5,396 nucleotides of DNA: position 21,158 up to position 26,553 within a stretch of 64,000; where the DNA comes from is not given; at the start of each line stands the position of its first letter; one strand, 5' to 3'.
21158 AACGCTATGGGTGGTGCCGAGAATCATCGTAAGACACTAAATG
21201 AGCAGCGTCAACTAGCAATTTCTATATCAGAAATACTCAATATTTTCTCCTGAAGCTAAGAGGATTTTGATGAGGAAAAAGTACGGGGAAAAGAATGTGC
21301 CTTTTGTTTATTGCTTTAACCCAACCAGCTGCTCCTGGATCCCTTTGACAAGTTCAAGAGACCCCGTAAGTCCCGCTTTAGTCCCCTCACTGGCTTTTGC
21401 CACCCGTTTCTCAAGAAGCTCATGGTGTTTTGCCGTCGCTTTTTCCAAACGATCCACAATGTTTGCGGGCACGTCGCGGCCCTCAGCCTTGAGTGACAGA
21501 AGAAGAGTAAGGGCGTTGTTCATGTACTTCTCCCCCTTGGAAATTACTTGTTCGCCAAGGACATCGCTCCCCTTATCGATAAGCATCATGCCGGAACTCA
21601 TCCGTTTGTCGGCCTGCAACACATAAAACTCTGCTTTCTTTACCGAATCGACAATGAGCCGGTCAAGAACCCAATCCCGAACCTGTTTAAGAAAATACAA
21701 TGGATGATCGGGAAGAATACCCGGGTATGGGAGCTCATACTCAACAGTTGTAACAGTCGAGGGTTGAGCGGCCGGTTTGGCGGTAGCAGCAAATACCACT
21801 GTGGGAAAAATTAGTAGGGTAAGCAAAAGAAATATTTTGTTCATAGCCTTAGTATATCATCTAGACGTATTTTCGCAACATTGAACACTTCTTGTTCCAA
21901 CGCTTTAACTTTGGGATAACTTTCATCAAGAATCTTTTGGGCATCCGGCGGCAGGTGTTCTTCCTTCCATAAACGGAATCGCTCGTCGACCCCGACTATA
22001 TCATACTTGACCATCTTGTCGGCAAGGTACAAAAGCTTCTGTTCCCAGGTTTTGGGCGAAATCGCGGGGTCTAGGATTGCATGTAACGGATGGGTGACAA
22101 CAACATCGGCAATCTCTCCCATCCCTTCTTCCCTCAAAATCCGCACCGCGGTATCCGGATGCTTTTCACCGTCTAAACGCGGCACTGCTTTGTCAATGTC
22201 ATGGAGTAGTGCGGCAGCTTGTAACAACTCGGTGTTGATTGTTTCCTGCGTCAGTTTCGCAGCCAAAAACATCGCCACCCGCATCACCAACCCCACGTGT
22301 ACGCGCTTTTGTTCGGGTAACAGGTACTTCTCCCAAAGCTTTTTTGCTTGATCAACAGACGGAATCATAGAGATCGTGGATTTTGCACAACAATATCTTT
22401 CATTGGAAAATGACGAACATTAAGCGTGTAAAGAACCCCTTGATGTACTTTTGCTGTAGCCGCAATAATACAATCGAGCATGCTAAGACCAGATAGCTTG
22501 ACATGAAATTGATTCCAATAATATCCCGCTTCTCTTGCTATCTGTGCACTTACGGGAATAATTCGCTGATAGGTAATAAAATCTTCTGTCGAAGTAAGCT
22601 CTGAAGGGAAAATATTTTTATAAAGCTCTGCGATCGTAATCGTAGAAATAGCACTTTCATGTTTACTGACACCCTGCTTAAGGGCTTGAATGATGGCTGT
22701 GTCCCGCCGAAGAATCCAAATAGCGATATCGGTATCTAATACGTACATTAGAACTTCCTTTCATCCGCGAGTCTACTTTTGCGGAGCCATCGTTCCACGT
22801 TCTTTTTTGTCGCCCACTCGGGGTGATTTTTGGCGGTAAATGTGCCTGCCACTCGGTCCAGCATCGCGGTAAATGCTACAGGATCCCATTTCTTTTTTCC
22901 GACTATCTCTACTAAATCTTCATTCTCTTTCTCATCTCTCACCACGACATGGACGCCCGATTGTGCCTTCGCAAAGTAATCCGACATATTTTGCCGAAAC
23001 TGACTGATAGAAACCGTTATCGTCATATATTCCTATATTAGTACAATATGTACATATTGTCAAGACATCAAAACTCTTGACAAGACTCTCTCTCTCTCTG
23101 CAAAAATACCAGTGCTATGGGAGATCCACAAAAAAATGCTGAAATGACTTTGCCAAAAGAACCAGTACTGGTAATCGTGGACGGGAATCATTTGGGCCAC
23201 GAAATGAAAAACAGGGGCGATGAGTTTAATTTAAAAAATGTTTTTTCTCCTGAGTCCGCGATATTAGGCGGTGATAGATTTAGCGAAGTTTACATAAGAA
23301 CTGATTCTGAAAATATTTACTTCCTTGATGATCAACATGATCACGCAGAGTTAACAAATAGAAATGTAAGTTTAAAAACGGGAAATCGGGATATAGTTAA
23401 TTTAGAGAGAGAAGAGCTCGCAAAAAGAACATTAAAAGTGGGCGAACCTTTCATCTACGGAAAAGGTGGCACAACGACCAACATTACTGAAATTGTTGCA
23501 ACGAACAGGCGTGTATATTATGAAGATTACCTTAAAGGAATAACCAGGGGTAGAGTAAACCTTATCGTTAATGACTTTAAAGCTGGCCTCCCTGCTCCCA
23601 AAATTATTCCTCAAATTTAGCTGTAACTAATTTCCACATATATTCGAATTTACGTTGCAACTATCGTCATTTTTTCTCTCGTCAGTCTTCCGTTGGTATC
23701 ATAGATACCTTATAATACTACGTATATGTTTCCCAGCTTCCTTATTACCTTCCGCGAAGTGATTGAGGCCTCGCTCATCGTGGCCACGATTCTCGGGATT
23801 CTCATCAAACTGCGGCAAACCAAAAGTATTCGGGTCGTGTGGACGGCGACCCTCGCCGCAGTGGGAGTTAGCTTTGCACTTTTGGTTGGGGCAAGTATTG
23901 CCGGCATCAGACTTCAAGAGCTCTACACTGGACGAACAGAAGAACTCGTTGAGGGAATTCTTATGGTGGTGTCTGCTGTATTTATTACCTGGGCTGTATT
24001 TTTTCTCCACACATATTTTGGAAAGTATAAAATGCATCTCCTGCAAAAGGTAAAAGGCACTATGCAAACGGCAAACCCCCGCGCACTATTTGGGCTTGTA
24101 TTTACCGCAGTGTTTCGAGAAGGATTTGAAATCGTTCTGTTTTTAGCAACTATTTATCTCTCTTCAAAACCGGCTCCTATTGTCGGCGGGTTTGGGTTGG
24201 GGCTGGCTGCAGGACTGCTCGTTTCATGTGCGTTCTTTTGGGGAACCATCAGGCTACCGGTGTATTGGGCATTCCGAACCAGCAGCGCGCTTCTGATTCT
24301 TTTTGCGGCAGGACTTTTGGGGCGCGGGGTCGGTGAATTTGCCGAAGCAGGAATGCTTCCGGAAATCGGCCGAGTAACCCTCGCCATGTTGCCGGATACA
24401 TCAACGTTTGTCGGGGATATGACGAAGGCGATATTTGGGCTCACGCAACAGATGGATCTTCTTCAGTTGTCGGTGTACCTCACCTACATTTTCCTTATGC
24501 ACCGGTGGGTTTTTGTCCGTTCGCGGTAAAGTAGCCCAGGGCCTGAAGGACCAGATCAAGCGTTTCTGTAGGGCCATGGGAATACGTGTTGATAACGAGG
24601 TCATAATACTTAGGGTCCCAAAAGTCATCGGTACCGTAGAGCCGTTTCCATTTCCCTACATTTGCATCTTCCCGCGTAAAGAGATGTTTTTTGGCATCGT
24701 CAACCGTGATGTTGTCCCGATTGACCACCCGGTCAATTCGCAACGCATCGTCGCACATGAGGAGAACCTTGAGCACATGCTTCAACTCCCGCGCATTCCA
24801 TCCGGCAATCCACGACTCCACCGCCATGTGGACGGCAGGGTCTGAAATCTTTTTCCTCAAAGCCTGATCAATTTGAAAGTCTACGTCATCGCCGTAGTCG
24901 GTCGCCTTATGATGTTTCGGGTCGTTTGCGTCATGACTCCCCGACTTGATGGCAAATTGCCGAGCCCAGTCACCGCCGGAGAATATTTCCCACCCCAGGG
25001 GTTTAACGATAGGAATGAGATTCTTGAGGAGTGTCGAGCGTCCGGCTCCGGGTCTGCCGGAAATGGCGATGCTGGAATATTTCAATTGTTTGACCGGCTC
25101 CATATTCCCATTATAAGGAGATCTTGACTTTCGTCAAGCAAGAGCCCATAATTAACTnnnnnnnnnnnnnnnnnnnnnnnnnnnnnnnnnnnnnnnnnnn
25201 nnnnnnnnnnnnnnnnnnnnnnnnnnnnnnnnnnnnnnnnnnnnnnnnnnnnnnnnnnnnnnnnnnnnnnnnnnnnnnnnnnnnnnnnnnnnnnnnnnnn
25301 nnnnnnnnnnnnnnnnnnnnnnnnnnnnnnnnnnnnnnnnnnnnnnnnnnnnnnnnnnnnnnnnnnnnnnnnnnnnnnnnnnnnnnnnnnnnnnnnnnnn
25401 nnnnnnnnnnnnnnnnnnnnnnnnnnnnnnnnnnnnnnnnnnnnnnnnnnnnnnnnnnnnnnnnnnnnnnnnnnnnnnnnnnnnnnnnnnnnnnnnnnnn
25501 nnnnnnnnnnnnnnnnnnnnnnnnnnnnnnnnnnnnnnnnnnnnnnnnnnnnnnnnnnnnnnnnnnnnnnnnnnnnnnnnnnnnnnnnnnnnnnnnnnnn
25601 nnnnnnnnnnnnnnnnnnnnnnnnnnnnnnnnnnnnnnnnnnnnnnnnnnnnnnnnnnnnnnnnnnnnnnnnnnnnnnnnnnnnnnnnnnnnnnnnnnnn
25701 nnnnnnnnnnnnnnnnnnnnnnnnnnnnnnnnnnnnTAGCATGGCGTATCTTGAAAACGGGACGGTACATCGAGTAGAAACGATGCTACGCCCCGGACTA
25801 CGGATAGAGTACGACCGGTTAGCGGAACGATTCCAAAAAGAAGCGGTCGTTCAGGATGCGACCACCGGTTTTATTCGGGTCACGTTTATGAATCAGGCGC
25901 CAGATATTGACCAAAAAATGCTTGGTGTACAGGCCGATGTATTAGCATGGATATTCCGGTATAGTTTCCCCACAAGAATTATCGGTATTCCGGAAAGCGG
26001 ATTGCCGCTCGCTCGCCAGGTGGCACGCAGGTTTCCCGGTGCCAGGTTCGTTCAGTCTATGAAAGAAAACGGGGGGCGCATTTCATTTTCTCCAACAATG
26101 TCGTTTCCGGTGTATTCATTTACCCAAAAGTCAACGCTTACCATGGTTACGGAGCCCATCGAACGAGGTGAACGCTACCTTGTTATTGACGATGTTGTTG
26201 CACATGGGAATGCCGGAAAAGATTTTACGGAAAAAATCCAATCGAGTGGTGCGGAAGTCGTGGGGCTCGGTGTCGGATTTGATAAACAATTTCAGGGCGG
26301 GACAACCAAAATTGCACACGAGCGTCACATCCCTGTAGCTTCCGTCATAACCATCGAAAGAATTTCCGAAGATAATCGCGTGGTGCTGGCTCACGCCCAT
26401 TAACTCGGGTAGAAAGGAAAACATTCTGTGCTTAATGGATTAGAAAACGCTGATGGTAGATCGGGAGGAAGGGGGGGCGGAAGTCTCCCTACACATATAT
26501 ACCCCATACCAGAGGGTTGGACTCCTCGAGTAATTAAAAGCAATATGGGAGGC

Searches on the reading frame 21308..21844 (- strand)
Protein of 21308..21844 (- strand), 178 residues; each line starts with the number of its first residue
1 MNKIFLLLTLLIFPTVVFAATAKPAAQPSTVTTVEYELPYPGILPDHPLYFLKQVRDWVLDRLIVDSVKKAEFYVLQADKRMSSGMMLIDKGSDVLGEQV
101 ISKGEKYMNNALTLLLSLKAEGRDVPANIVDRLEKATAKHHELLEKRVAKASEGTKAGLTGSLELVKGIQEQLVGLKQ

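Call 73: search_protein_families(library=pfam, proteins=[window:21308-21844:-], max_evalue=0.001)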
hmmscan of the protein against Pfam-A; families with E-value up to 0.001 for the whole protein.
window:21308-21844:- (178 aa): 1 family
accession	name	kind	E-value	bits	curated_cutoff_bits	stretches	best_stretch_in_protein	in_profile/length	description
PF18915.5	DUF5667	-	4.8e-09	37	27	1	42-146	1-91/99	Domain of unknown function (DUF5667)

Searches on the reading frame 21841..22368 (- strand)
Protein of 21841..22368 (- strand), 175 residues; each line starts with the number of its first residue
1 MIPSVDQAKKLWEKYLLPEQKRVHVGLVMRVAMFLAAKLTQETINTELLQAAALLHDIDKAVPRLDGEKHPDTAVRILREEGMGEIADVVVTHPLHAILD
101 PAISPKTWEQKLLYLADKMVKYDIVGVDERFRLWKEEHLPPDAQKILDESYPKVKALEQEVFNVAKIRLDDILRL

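Call 73: search_protein_families(library=pfam, proteins=[window:21841-22368:-], max_evalue=0.001)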
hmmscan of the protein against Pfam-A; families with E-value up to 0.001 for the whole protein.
window:21841-22368:- (175 aa): 1 family
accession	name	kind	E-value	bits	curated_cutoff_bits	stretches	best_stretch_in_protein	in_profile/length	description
PF01966.28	HD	-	1.1e-07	32.6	22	1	24-118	4-112/116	HD domain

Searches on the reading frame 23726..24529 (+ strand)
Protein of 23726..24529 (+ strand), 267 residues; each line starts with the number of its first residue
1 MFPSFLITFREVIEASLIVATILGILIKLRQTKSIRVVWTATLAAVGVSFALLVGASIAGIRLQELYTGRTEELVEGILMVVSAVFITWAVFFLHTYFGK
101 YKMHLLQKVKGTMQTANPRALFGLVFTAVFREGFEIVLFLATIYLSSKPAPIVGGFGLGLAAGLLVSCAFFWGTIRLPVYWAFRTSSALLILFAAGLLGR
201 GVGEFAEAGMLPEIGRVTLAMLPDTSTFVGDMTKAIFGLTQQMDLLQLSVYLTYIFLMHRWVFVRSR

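Call 73: search_protein_families(library=pfam, proteins=[window:23726-24529:+], max_evalue=0.001)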
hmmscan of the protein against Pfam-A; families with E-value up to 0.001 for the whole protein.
window:23726-24529:+ (267 aa): 1 family
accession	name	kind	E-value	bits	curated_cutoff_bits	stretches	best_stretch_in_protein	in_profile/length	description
PF03239.20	FTR1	-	1.2e-34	120.3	25.3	1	1-208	1-212/284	Iron permease FTR1 family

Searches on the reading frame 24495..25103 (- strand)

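Call 74: search_protein_families(library=pfam, proteins=[window:24495-25103:-], max_evalue=0.001)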
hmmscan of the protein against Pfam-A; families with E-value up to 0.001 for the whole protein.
window:24495-25103:- (202 aa): 3 families
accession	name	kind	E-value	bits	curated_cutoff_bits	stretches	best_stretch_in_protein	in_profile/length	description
PF13189.12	Cytidylate_kin2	-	2.5e-11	44.5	28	1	71-173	71-174/176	Cytidylate kinase-like family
PF13238.12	AAA_18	-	4.1e-09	37.4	29.4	1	12-136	1-118/128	AAA domain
PF13207.12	AAA_17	-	0.00027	21.6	27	1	16-90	2-69/136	AAA domain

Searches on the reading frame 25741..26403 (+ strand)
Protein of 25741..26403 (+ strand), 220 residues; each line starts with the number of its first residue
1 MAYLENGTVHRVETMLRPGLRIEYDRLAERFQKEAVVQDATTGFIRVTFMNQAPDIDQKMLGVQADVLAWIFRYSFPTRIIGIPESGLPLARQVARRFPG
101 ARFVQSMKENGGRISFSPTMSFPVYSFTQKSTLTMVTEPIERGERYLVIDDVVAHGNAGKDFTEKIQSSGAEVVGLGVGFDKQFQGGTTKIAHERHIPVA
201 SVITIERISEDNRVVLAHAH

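Call 73: search_protein_families(library=pfam, proteins=[window:25741-26403:+], max_evalue=0.001)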
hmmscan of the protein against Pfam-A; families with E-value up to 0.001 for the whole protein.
window:25741-26403:+ (220 aa): 1 family
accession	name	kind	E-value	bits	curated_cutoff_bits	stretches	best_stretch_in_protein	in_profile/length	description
PF00156.33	Pribosyltran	-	3.7e-09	36.5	26.3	1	65-182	16-126/158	Phosphoribosyl transferase domain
